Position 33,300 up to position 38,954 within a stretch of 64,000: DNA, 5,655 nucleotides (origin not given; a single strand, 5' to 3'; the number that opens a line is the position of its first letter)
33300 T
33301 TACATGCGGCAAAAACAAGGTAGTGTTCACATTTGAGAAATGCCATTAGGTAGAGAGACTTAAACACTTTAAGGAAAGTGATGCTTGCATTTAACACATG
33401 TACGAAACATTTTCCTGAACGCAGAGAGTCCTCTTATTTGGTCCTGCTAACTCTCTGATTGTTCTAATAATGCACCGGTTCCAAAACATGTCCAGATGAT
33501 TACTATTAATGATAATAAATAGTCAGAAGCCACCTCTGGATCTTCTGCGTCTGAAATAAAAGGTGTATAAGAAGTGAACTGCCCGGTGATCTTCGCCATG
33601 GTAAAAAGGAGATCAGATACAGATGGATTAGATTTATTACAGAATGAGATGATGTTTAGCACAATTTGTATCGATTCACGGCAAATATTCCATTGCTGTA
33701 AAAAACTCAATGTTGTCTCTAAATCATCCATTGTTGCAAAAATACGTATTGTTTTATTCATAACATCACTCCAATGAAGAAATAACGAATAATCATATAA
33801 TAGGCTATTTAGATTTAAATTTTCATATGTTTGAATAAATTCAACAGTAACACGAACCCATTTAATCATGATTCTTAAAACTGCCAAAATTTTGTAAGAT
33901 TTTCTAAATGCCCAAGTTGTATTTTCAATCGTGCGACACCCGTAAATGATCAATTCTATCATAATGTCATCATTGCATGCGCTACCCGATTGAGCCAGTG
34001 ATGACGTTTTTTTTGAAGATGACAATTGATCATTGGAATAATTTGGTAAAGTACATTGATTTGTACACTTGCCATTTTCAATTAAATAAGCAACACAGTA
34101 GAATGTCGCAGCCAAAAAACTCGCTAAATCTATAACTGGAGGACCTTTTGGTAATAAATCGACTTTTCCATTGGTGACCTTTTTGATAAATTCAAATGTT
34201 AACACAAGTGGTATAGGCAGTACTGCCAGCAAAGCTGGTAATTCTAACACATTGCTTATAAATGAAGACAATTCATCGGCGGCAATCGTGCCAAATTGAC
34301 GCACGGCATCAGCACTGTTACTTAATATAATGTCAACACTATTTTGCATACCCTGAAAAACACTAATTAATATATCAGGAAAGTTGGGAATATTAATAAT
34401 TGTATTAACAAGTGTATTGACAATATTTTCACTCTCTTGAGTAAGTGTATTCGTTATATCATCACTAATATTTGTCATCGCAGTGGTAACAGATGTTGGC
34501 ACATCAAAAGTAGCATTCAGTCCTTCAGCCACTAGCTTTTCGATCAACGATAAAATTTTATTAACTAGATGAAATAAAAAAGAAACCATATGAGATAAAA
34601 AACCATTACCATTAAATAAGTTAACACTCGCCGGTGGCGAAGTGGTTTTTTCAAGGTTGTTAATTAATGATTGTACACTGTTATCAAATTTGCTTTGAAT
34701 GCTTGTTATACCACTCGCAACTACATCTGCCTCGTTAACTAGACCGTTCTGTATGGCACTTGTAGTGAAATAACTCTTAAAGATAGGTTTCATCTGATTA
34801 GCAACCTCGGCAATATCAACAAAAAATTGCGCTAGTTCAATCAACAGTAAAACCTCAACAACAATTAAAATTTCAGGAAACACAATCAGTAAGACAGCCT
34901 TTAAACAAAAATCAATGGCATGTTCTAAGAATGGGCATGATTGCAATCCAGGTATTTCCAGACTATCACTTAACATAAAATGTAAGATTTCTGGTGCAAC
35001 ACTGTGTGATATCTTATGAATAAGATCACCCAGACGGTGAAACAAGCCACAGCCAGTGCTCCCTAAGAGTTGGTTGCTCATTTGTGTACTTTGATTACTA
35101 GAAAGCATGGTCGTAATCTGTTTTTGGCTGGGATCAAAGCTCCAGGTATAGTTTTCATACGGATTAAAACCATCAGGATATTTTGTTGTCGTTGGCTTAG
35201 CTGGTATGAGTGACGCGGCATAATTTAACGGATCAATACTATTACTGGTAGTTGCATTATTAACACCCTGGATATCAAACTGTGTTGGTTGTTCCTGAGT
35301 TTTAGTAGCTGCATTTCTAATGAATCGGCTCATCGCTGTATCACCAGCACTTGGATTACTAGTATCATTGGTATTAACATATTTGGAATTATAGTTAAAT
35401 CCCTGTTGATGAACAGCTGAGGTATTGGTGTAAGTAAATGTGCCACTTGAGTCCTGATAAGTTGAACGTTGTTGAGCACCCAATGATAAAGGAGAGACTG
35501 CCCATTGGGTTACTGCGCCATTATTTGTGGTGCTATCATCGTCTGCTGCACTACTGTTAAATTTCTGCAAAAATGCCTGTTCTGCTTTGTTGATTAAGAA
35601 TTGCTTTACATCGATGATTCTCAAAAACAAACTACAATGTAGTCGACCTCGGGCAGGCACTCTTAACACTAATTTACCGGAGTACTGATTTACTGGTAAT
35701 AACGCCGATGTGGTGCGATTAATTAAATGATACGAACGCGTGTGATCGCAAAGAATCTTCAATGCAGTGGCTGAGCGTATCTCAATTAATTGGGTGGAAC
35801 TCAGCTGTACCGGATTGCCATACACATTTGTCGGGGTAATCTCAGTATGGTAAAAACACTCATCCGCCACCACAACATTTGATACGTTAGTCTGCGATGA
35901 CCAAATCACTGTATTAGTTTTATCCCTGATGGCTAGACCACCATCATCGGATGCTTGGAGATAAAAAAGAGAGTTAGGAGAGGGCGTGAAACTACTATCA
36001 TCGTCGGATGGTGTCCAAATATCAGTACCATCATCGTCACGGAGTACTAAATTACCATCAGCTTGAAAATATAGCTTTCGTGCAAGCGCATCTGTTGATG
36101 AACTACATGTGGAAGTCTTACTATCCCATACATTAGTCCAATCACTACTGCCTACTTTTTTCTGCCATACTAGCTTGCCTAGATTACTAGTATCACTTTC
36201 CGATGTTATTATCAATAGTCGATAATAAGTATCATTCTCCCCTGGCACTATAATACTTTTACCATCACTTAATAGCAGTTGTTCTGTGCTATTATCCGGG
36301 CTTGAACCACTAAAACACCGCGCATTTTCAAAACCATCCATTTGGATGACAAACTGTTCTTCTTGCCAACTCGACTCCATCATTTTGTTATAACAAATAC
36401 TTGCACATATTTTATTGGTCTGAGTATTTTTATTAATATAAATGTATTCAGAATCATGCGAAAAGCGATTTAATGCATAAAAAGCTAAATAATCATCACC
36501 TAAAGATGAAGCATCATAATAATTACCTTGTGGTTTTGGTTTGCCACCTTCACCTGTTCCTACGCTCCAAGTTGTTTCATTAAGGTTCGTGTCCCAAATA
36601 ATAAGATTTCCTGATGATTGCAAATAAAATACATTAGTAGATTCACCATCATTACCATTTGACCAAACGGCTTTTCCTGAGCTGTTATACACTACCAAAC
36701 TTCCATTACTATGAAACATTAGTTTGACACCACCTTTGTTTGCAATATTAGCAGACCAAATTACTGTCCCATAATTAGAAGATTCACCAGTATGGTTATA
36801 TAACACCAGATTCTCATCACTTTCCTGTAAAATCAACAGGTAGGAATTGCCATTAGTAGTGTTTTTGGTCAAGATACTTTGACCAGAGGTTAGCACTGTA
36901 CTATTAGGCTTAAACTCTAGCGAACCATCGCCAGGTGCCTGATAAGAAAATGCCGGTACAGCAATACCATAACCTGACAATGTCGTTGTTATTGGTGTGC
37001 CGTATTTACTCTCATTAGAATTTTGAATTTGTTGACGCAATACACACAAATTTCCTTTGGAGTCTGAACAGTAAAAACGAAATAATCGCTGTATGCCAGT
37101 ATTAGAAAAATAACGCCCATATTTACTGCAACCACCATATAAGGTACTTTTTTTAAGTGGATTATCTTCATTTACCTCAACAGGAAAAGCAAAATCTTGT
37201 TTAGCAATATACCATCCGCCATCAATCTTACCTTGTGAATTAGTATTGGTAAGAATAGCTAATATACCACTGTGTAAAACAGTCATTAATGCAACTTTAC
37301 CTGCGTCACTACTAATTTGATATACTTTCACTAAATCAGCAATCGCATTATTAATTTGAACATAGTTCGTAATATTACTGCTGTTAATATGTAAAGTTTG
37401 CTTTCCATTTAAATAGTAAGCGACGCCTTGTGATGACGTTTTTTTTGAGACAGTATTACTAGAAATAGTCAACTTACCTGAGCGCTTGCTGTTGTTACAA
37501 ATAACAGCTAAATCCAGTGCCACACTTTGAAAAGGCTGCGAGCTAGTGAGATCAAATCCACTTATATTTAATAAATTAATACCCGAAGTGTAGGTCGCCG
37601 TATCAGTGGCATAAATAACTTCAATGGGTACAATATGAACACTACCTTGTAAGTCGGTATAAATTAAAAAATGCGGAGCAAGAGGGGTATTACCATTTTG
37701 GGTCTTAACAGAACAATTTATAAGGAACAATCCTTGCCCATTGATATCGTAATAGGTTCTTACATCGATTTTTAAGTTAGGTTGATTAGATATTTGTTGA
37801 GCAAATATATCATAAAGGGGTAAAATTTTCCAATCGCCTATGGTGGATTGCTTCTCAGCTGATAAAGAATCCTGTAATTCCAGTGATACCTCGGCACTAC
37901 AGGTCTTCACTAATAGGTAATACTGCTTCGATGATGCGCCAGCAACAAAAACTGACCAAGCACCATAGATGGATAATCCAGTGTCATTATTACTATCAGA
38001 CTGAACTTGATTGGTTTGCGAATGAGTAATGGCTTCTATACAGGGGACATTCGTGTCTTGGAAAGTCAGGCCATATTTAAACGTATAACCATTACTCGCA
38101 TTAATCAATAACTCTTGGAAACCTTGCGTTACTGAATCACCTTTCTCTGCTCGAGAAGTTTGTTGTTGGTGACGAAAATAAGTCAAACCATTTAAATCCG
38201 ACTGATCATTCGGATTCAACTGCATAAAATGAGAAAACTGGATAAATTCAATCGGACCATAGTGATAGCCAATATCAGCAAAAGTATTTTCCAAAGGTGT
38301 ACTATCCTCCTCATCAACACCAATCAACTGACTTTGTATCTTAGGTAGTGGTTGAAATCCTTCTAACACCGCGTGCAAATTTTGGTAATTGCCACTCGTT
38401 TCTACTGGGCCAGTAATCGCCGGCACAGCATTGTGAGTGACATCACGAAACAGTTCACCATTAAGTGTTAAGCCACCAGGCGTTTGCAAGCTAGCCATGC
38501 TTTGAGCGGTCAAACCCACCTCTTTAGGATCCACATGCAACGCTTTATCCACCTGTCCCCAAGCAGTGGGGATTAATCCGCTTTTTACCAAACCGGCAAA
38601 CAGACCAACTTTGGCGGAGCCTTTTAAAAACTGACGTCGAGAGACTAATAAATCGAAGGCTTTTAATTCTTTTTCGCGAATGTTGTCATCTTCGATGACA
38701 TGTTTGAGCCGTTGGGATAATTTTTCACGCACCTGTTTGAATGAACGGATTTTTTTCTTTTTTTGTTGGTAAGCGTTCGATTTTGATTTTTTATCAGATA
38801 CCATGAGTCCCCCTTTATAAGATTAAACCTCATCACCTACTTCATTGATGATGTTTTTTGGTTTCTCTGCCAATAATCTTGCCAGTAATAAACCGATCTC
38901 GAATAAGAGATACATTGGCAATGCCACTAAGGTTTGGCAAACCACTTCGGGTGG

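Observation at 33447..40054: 1785-aa twin-arginine-signal lectin/toxin-like protein co-operonic with tatA-tatB-tatC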

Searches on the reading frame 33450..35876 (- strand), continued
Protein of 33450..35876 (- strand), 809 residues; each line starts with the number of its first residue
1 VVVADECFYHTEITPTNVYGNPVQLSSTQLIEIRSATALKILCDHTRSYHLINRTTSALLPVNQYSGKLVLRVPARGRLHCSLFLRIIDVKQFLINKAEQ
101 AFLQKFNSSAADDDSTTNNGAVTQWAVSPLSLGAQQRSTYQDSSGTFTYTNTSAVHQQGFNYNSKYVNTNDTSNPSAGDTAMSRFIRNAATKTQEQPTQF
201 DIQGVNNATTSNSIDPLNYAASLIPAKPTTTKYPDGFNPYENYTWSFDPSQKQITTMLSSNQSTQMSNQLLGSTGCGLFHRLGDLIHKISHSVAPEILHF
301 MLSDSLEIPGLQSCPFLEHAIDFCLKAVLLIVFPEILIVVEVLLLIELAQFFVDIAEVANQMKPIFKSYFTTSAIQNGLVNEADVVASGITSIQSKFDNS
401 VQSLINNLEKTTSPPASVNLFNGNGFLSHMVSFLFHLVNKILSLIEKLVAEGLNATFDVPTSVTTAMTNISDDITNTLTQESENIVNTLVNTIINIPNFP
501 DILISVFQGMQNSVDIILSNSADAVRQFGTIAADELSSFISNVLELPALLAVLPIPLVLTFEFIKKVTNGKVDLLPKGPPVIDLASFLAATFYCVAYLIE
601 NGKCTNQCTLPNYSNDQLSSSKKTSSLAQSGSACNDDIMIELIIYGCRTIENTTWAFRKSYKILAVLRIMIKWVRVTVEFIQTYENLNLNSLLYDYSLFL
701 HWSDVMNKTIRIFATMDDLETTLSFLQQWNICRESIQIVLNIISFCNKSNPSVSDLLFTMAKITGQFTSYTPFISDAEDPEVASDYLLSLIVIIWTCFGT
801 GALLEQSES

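Call 105: list_cluster_members(proteins=[P0024, P0018, P0019, P0016, P0021, P0022, P0023, P0025, P0007, P0006])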
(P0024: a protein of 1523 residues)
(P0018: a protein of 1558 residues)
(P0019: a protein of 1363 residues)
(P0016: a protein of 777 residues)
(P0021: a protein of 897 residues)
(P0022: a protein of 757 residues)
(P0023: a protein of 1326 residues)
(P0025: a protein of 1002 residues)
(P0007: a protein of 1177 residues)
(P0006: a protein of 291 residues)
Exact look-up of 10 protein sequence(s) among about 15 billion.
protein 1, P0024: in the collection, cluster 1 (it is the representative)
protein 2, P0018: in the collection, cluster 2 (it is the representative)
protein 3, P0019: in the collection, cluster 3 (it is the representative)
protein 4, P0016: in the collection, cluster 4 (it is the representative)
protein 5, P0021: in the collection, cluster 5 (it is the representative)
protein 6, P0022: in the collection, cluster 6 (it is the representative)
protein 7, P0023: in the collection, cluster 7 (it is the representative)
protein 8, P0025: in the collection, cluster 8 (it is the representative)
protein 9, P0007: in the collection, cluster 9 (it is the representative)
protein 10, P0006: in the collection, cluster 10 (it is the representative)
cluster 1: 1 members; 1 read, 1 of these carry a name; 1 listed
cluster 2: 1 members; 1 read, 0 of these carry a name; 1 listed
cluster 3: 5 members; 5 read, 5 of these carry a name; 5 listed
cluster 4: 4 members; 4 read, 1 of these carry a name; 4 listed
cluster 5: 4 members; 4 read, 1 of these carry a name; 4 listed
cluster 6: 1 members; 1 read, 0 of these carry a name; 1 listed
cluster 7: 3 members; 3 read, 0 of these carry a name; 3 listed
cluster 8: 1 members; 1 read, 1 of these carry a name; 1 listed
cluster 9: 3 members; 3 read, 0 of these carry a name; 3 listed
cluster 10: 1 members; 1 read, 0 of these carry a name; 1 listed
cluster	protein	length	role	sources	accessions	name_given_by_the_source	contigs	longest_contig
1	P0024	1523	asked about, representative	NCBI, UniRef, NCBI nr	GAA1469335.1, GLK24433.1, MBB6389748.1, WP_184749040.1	hypothetical protein [Microbacterium thalassium] | Uncharacterized protein n=1 Tax=Microbacterium thalassium TaxID=362649 ...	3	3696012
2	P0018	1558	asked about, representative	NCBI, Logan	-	-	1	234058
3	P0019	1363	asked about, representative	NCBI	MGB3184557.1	MAG: hypothetical protein WBB15_01700, partial [Ornithinimicrobium sp.]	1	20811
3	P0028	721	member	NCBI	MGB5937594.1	MAG: hypothetical protein WBG76_17215, partial [Ornithinimicrobium sp.]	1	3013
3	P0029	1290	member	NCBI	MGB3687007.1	MAG: hypothetical protein WA991_14405, partial [Ornithinimicrobium sp.]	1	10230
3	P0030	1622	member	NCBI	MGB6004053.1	MAG: hypothetical protein WBG36_05465 [Ornithinimicrobium sp.]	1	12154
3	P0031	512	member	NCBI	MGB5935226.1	MAG: hypothetical protein WBG76_05130, partial [Ornithinimicrobium sp.]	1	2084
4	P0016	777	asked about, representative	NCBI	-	-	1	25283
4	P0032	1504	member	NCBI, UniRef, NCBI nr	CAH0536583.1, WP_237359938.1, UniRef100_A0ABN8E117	hypothetical protein [Vibrio marisflavi] | Uncharacterized protein n=1 Tax=Vibrio marisflavi CECT 7928 TaxID=634439 ...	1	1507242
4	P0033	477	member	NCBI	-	-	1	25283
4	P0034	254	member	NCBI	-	-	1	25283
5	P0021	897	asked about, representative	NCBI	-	-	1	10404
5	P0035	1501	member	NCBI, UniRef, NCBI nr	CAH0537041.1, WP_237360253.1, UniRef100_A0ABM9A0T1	hypothetical protein [Vibrio marisflavi] | Uncharacterized protein n=1 Tax=Vibrio marisflavi CECT 7928 TaxID=634439 ...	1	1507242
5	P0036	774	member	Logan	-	-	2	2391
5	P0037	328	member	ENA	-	-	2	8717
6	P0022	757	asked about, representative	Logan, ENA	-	-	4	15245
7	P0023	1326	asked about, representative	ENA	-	-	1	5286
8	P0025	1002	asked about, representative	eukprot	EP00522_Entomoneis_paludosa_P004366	CAMPEP_0172471966 /NCGR_PEP_ID=MMETSP1065-20121228/68085_1 /TAXON_ID=265537 ...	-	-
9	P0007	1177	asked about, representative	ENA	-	-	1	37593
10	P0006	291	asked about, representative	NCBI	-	-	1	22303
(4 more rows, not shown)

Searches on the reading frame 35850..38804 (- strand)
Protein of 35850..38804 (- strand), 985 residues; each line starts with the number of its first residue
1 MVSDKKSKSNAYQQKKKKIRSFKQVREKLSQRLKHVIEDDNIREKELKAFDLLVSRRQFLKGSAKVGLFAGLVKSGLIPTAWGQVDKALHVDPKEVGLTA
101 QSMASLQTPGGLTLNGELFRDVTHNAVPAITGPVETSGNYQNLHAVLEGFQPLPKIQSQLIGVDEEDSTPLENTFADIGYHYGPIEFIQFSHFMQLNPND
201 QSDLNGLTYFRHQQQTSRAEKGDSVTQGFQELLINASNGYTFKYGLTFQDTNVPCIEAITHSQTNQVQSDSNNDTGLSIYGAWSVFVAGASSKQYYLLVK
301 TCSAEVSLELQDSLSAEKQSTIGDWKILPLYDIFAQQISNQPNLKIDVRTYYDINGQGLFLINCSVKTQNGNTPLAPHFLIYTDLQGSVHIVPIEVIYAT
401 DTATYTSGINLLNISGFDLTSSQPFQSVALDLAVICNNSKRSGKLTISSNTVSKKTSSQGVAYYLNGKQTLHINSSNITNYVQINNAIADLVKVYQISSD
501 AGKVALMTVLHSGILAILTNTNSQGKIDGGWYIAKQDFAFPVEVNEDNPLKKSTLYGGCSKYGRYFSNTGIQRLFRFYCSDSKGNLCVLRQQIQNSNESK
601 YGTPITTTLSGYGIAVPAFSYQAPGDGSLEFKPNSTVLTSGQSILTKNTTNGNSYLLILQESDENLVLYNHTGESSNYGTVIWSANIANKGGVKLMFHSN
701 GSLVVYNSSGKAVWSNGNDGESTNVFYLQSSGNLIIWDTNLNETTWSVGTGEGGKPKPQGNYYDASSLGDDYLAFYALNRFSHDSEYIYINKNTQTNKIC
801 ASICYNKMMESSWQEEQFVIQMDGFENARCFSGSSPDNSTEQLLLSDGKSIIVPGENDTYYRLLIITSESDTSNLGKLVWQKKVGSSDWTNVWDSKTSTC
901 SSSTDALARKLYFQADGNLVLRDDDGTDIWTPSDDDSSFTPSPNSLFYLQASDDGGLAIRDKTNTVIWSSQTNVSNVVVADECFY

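Call 51: predict_structure(alignment_id=A4)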
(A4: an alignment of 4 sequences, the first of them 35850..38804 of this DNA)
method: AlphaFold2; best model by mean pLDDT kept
length: 985 residues; sequences in the alignment: 4
mean_pLDDT: 35.7   pTM: 0.29
mean pLDDT of the five models: 35.7, 34.9, 34.8, 34.2, 34.0
residues with pLDDT >= 90: 0; 70-90: 55; 50-70: 134; < 50: 796
segments of 3 or more residues with pLDDT < 50: 1-24, 35-38, 52-281, 301-325, 339-342, 348-361, 366-377, 383-839, 898-903, 976-985
pLDDT, mean of each block of 10 residues (from residue 1): 28 29 52 50 51 38 27 27 23 26 23 20 22 23 24 22 26 22 33 29 35 31 27 32 30 44 32 31 53 55 30 26 47 50 48 37 45 41 48 34 22 24 25 23 23 22 19 21 20 19 20 22 24 25 36 28 24 30 34 25 23 19 21 25 28 34 41 36 37 33 39 35 29 33 35 28 21 21 25 27 28 21 30 42 67 65 73 72 80 67 59 73 77 67 60 61 67 50 28
secondary structure, 60 per line:
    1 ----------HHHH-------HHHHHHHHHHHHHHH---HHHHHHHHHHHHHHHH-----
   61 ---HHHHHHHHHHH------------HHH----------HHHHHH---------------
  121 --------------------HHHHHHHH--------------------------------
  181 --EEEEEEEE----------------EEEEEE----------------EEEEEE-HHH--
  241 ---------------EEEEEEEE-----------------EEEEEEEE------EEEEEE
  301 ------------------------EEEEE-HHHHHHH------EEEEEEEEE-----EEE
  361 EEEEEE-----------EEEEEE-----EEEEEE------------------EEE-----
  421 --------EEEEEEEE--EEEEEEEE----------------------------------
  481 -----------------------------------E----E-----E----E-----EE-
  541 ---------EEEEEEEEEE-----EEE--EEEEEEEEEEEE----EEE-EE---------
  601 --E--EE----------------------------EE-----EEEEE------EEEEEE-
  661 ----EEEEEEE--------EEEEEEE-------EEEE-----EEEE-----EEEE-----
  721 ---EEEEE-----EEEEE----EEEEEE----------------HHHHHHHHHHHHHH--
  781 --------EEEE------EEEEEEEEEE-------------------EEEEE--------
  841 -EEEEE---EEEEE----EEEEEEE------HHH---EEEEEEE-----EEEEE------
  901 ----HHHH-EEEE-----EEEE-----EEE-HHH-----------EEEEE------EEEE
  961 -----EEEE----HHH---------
elements in order (helices of 4 or more, strands of 3 or more residues): H11-14 H22-36 H40-55 H64-74 H100-105 H141-148 E183-190 E207-212 E229-234 E256-263 E281-288 E295-300 E325-329 H331-337 E344-352 E358-366 E378-383 E389-394 E413-415 E429-436 E439-446 E550-559 E565-567 E570-581 E586-588 E643-647 E654-659 E665-671 E680-686 E694-697 E703-706 E712-715 E724-728 E734-738 E743-748 H765-778 E789-792 E799-808 E828-832 E842-846 E850-854 E859-865 E878-884 E890-894 H905-908 E910-913 E919-922 E928-930 E946-950 E957-960 E966-969
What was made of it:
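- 36915..38555 (-): N-terminal beta-rich family domain (residues 84-630), no known fold. AF2 model is low confidence (call 51).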

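Call 66: fold_search(model_id=the predicted structure, library=pdb)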
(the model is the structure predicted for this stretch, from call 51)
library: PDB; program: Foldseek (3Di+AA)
matches with E <= 10: 894; with E <= 0.001: 27
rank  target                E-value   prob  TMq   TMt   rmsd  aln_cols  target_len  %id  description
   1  1dlp_C                4.9e-07  1.00  0.09  0.33  22.8       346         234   16  STRUCTURAL CHARACTERIZATION OF THE NATIVE FETUIN-BINDING PROTEIN SCILLA CAMPANULATA AGGLUTININ (SCAFET): A NOVEL TWO-D (released 2000-02-10)
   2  1dlp_B                5.4e-07  1.00  0.09  0.34  22.9       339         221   16  STRUCTURAL CHARACTERIZATION OF THE NATIVE FETUIN-BINDING PROTEIN SCILLA CAMPANULATA AGGLUTININ (SCAFET): A NOVEL TWO-D (released 2000-02-10)
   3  9oee_A                2.7e-05  0.97  0.09  0.12  24.0       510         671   12  S. griseus TUA bound UmbA4 complexes (released 2025-12-17)
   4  7awy                  4.3e-05  0.87  0.06  0.14  27.1       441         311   13  Crystal structure of the computationally designed Scone-R protein (released 2021-01-13)
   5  6tjh_A                5.3e-05  0.91  0.06  0.13  24.5       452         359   15  Crystal structure of the computationally designed Cake9 protein (released 2020-05-06)
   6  6tji_A                7.6e-05  0.92  0.06  0.13  22.8       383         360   16  Crystal structure of the computationally designed Cake10 protein (released 2020-05-06)
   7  6tjg                  1.1e-04  0.90  0.06  0.13  23.4       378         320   16  Crystal structure of the computationally designed Cake8 protein (released 2020-05-06)
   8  1bwu_A                1.3e-04  1.00  0.08  0.54   4.4       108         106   33  MANNOSE-SPECIFIC AGGLUTININ (LECTIN) FROM GARLIC (ALLIUM SATIVUM) BULBS COMPLEXED WITH ALPHA-D-MANNOSE (released 1999-01-20)
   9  3a0c_A                1.3e-04  1.00  0.08  0.52   7.5       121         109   31  Crystal Structure of an anti-HIV mannose-binding lectin from Polygonatum cyrtonema Hua (released 2010-03-16)
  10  6urg_A                1.4e-04  0.63  0.11  0.09  29.4       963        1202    9  Cryo-EM structure of human CPSF160-WDR33-CPSF30-CPSF100 PIM complex (released 2019-11-27)
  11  1kj1_D                1.7e-04  1.00  0.08  0.53   7.3       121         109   34  MANNOSE-SPECIFIC AGGLUTININ (LECTIN) FROM GARLIC (ALLIUM SATIVUM) BULBS COMPLEXED WITH ALPHA-D-MANNOSE (released 2002-02-22)
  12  4h3o_A                2.0e-04  1.00  0.08  0.53   4.6       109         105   34  Crystal structure of a new form of lectin from Allium sativum at 2.17 A resolution (released 2012-09-26)
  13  4pk1                  2.0e-04  0.60  0.05  0.09  28.3       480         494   13  Structure of BamB fused to a BamA POTRA domain fragment (released 2014-12-10)
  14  3m7h_A                2.2e-04  1.00  0.09  0.30  21.8       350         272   14  Crystal structure of the bacteriocin LLPA from Pseudomonas sp. (released 2011-03-23)
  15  1bwu_P                2.5e-04  1.00  0.08  0.53   4.5       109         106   32  MANNOSE-SPECIFIC AGGLUTININ (LECTIN) FROM GARLIC (ALLIUM SATIVUM) BULBS COMPLEXED WITH ALPHA-D-MANNOSE (released 1999-01-20)
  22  3m7h_B                5.0e-04  1.00  0.09  0.31  21.9       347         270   15  Crystal structure of the bacteriocin LLPA from Pseudomonas sp. (released 2011-03-23)
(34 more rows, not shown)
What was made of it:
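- On B_lectin / monocot mannose-binding lectin domain (PF01453): Foldseek hits lectins at probability 1.00 (call 66).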

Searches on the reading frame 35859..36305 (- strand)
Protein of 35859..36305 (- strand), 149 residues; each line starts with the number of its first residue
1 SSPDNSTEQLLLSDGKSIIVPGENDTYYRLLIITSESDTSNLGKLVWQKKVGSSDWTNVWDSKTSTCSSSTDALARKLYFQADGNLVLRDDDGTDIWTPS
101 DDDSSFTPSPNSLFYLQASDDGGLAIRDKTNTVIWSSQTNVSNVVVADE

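Call 84: search_protein_families(library=pfam, proteins=[window:35859-36305:-], max_evalue=1)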
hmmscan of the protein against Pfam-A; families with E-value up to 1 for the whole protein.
seq(149 aa): 1 family
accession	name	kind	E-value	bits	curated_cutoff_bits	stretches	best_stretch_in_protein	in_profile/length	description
PF01453.30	B_lectin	-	4.1e-05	24.5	32.4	1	111-141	14-46/105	D-mannose binding lectin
